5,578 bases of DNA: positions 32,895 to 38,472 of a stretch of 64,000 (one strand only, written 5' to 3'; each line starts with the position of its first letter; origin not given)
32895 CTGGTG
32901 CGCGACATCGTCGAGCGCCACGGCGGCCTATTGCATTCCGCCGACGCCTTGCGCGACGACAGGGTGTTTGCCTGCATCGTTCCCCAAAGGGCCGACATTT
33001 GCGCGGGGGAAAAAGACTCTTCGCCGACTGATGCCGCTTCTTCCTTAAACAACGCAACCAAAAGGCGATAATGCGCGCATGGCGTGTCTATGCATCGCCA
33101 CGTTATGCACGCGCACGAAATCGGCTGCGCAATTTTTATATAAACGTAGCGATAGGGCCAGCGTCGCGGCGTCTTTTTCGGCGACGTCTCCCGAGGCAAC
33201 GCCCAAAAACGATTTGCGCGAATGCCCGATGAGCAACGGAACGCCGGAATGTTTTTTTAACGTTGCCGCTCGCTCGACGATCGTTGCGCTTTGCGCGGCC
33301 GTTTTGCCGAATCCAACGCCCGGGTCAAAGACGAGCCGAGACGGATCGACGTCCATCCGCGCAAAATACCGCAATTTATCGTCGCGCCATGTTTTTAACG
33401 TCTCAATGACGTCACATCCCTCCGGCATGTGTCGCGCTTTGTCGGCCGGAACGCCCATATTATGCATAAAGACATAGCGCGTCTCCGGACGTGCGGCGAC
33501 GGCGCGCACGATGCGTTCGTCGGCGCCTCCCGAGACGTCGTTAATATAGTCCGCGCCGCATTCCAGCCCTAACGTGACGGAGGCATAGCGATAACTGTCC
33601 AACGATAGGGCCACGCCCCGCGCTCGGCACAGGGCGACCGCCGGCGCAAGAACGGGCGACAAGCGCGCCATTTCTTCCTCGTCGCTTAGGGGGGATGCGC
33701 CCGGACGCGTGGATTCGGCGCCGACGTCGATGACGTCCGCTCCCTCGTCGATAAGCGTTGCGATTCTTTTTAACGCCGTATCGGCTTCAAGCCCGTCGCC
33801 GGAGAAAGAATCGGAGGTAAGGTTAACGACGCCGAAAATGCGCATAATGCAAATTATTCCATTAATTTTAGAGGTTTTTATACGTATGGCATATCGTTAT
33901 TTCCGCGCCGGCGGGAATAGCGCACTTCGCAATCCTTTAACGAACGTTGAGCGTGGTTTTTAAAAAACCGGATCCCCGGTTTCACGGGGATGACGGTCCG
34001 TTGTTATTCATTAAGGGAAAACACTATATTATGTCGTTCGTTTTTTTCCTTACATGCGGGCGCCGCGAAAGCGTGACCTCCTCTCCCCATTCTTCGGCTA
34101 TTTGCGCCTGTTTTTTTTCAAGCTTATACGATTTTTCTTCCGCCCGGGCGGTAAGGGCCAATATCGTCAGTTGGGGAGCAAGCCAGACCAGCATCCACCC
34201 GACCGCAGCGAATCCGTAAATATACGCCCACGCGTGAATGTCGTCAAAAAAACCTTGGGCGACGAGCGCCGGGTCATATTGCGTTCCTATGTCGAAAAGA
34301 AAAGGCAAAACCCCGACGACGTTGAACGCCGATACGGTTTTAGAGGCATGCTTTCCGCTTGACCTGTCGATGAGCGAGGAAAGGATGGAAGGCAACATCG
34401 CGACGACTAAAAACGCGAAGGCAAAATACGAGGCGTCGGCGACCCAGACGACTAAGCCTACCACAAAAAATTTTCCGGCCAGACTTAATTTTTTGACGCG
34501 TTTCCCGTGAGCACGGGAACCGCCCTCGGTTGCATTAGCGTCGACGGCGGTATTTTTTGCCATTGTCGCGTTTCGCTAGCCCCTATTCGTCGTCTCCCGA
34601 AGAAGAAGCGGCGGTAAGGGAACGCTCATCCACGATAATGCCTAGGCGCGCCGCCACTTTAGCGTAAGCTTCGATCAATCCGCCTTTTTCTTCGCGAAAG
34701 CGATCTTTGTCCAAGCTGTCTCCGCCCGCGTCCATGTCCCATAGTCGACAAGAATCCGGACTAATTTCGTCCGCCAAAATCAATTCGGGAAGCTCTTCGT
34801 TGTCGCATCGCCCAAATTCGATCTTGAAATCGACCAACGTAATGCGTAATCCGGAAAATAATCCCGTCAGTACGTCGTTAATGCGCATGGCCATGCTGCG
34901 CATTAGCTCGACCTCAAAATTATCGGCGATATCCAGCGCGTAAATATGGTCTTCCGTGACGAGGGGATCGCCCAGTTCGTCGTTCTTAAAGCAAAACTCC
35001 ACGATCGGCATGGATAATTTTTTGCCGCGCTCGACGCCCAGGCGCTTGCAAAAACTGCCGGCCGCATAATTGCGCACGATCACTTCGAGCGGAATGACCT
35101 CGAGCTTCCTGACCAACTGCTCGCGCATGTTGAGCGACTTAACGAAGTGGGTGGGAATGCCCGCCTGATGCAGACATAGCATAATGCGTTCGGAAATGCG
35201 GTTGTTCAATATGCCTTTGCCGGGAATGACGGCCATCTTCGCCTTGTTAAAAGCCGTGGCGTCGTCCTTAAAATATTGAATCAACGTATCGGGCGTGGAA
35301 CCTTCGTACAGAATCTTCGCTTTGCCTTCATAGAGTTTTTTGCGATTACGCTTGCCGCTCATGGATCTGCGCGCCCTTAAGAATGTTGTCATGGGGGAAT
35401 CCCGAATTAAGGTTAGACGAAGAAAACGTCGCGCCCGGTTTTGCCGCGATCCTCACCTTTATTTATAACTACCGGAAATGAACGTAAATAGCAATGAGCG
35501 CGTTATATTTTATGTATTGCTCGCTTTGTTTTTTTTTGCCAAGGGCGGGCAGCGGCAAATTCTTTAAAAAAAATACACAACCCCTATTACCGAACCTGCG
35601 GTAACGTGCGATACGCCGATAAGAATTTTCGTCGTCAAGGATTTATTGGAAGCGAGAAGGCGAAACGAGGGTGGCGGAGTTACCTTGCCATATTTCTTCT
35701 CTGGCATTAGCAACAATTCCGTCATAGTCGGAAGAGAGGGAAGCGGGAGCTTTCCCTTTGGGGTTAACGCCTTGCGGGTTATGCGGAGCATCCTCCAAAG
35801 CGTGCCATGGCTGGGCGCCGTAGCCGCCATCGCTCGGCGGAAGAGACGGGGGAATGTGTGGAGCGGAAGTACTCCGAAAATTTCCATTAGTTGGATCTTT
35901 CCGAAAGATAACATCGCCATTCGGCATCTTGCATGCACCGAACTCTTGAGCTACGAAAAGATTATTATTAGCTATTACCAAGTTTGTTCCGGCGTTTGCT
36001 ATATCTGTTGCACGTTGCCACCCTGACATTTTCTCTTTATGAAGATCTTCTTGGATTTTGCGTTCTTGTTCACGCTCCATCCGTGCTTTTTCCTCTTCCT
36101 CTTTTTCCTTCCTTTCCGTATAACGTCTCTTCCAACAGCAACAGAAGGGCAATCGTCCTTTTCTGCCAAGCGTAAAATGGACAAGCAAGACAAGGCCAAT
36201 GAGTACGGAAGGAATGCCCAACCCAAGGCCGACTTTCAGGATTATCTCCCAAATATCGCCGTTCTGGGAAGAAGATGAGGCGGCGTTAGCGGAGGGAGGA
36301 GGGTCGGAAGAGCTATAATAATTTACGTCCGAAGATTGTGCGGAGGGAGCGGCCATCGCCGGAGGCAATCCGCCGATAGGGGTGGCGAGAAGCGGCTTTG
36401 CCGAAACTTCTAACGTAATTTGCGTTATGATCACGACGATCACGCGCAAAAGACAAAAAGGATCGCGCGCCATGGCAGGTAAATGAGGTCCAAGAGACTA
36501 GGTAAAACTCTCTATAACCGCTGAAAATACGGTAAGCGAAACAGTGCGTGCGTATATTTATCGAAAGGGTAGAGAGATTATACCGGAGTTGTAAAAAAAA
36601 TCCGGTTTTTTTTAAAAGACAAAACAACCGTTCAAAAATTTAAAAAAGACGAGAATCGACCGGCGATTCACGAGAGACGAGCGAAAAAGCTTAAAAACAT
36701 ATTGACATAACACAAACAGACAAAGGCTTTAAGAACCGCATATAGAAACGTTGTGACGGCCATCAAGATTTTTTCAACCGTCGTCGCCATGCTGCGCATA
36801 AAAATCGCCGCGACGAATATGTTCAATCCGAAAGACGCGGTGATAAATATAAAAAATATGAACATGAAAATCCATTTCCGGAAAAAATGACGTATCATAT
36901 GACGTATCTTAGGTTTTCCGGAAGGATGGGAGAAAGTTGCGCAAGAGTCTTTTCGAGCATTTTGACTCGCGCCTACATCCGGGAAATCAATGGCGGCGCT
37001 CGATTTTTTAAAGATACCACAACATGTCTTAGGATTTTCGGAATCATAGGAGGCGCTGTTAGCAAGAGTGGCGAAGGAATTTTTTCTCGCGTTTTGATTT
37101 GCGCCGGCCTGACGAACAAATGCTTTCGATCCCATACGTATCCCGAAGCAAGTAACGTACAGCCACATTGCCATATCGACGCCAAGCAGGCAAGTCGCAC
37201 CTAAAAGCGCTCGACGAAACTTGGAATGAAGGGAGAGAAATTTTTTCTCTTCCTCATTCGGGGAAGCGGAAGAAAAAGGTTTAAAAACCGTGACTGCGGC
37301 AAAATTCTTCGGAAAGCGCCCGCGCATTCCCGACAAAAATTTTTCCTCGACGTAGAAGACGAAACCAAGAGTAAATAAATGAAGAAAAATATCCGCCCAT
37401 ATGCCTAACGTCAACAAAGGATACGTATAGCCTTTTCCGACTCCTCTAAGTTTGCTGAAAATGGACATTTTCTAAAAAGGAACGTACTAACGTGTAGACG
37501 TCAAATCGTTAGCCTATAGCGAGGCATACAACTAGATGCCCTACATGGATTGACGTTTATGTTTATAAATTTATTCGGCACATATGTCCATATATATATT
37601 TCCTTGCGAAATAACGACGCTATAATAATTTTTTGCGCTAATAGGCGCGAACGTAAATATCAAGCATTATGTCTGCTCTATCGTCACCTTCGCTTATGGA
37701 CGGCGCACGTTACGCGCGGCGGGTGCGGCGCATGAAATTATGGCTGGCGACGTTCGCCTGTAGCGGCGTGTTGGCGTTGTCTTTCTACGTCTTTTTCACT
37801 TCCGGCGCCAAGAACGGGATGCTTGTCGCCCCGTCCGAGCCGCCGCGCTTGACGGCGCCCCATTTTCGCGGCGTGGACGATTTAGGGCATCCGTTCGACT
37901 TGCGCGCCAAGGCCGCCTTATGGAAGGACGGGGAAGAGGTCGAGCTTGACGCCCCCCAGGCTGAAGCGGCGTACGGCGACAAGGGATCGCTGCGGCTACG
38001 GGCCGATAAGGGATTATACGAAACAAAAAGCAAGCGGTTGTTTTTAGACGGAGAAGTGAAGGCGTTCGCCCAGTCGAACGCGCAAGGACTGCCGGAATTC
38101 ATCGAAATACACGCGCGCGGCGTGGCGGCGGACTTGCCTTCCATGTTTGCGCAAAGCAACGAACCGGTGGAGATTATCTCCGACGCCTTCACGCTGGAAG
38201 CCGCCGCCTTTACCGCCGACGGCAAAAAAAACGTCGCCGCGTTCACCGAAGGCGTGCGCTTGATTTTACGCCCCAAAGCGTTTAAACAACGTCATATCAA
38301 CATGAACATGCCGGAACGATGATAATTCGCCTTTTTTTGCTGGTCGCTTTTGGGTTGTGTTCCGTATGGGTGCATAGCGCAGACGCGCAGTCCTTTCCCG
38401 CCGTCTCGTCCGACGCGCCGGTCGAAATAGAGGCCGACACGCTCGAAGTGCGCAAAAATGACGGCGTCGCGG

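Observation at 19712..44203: Mosaic genome: single-gene lower-GC islets carrying orphan membrane or secreted proteins, wedged between GC-rich core genes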

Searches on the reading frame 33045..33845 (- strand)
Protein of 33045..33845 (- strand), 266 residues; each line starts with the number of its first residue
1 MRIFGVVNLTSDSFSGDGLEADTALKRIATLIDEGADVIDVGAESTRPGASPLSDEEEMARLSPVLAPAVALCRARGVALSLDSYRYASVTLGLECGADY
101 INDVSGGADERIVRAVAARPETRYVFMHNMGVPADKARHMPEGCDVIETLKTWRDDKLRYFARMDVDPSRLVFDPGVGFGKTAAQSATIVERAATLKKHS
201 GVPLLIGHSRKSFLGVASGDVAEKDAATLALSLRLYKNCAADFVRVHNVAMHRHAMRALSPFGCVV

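Call 7: search_protein_families(library=pfam, proteins=[window:33045-33845:-])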
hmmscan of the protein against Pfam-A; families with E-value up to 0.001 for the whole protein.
window:33045-33845:- (266 aa): 1 family
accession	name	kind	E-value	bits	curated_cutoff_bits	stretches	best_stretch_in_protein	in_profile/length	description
PF00809.28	Pterin_bind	-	1.4e-56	192.4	25.5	1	5-247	2-244/244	Pterin binding enzyme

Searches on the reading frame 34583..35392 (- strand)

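Call 7: search_protein_families(library=pfam, proteins=[window:34583-35392:-])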
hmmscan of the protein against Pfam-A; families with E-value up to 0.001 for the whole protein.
window:34583-35392:- (269 aa): 1 family
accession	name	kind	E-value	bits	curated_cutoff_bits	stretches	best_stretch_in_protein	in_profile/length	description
PF01259.24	SAICAR_synt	-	5.3e-80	269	20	1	19-249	1-232/233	SAICAR synthetase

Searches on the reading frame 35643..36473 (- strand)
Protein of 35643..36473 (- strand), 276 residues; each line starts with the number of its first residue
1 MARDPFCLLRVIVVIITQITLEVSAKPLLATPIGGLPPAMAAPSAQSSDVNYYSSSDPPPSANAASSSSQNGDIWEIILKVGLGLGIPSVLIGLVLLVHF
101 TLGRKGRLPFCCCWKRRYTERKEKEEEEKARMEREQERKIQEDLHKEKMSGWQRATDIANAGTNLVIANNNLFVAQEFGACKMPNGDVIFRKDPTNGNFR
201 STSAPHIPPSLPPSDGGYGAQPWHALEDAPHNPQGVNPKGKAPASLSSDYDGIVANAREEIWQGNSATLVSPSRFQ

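Call 6: search_protein_families(library=pfam, proteins=[window:35643-36473:-], max_evalue=0.1)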
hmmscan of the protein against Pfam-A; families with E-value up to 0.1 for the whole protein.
window:35643-36473:- (276 aa): 0 families

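Call 22: search_protein_families(library=ncbifam, proteins=[window:35643-36473:-], max_evalue=0.1)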
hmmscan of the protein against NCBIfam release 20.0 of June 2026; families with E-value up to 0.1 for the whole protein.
window:35643-36473:- (276 aa): 0 families

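Call 23: search_protein_families(library=phrogs, proteins=[window:35643-36473:-], max_evalue=0.1)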
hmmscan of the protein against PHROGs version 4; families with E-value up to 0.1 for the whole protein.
window:35643-36473:- (276 aa): 1 family
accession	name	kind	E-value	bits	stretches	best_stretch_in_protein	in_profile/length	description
phrog_3073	-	unknown function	0.024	16.1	1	70-154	9-97/103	-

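Call 46: find_related_loci(collection=metagenome_contigs, query=window:35643-36473:-, flank=3000)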
Query window:35643-36473:- (276 aa) in metagenome_contigs; peptide patterns used: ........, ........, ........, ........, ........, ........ (x = any residue, [..] = any of these).
599 stretches matched a pattern, but none encodes a relative of the query by tblastn (E <= 1e-3).

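Call 53: search_solved_structures(query=window:35643-36473:-, max_evalue=1)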
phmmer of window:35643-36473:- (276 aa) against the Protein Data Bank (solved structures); distinct sequences matched with E-value up to 1: 0.

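Call 90: search_protein_families(library=padloc, proteins=[window:35643-36473:-], max_evalue=0.01)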
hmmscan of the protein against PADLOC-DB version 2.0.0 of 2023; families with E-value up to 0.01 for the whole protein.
window:35643-36473:- (276 aa): 0 families

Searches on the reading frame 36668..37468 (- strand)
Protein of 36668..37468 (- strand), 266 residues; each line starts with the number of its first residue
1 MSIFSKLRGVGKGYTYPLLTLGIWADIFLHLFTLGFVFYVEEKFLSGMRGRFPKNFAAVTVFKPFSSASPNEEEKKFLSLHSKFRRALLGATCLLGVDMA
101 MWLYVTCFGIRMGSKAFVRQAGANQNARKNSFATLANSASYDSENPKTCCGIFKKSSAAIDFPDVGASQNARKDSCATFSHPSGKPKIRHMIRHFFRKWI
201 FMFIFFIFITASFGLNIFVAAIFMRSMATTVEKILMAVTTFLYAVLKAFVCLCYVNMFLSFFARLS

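Call 6: search_protein_families(library=pfam, proteins=[window:36668-37468:-], max_evalue=0.1)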
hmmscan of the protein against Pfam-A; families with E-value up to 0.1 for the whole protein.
window:36668-37468:- (266 aa): 0 families

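Call 22: search_protein_families(library=ncbifam, proteins=[window:36668-37468:-], max_evalue=0.1)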
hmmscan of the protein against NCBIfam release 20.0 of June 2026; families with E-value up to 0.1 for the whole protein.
window:36668-37468:- (266 aa): 0 families

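Call 23: search_protein_families(library=phrogs, proteins=[window:36668-37468:-], max_evalue=0.1)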
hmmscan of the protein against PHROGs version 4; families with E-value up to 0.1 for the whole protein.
window:36668-37468:- (266 aa): 0 families

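Call 54: search_solved_structures(query=window:36668-37468:-, max_evalue=1)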
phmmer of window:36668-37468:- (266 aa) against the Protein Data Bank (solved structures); distinct sequences matched with E-value up to 1: 1.
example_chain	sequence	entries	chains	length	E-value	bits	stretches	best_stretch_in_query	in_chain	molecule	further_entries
7txp_A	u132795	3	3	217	0.15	14.7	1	155-220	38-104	VioB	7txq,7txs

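Call 90: search_protein_families(library=padloc, proteins=[window:36668-37468:-], max_evalue=0.01)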
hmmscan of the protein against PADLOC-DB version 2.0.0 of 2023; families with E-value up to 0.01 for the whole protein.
window:36668-37468:- (266 aa): 0 families

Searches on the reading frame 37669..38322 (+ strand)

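Call 7: search_protein_families(library=pfam, proteins=[window:37669-38322:+])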
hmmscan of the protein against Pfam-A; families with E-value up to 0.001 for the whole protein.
window:37669-38322:+ (217 aa): 1 family
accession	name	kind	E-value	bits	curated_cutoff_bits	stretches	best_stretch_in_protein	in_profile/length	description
PF06835.18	LptC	-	4.2e-11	43.2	21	1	85-197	62-171/175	Lipopolysaccharide-assembly, LptC-related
